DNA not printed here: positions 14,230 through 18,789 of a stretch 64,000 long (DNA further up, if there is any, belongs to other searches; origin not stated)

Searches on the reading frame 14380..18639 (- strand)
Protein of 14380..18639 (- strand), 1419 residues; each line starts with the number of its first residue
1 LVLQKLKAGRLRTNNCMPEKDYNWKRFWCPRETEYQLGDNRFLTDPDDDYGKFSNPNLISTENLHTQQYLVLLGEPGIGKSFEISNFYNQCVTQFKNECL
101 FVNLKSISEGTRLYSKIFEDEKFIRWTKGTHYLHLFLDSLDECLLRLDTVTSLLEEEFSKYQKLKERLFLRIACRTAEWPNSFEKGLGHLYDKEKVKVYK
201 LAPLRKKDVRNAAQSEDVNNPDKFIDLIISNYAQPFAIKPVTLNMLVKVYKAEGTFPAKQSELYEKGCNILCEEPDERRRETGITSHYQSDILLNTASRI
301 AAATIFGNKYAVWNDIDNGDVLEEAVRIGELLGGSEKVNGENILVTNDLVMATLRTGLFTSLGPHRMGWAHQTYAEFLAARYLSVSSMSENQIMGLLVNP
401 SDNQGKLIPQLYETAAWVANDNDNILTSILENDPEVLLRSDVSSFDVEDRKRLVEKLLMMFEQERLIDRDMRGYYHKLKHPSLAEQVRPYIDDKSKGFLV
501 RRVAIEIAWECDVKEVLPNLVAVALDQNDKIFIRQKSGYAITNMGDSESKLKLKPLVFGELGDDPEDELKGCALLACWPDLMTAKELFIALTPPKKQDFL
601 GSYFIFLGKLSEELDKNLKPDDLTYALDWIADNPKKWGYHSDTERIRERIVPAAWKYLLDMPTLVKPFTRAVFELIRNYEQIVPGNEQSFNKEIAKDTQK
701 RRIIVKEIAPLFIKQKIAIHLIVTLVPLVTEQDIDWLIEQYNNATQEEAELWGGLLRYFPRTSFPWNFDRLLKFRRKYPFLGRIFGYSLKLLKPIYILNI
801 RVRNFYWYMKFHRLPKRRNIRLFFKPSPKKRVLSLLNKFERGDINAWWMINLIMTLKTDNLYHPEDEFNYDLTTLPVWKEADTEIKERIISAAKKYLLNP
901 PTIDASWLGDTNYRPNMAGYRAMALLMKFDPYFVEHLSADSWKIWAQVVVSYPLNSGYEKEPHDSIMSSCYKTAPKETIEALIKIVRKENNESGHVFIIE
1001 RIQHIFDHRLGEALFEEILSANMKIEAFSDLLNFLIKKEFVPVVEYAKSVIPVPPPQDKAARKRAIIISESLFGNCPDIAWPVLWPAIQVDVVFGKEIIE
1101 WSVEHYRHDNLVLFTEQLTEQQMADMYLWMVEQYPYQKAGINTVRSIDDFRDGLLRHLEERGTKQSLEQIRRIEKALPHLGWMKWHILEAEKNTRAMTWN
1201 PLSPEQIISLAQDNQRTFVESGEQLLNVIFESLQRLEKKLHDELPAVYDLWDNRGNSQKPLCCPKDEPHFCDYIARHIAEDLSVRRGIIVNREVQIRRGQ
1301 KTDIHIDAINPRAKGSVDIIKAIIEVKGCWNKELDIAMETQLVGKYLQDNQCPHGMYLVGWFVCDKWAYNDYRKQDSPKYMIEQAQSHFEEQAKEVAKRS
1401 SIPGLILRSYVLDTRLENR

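Call 47: search_protein_families(library=padloc, proteins=[window:14380-18639:-], max_evalue=0.01)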
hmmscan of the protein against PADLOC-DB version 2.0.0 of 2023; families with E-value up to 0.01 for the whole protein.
window:14380-18639:- (1419 aa): 0 families

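Call 69: search_protein_families(library=pfam, proteins=[window:14380-18639:-], max_evalue=0.01)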
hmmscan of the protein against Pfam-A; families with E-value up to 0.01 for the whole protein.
window:14380-18639:- (1419 aa): 3 families
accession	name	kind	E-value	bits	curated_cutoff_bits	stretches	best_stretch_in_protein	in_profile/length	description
PF13401.12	AAA_22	-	0.00027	21.7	27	1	66-119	4-56/130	AAA domain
PF20720.3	nSTAND3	-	0.0034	17.5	27.2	1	62-115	12-62/155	Novel STAND NTPase 3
PF24883.2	NPHP3_N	-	0.008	16.8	24.8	0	65-108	20-62/164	Nephrocystin 3, N-terminal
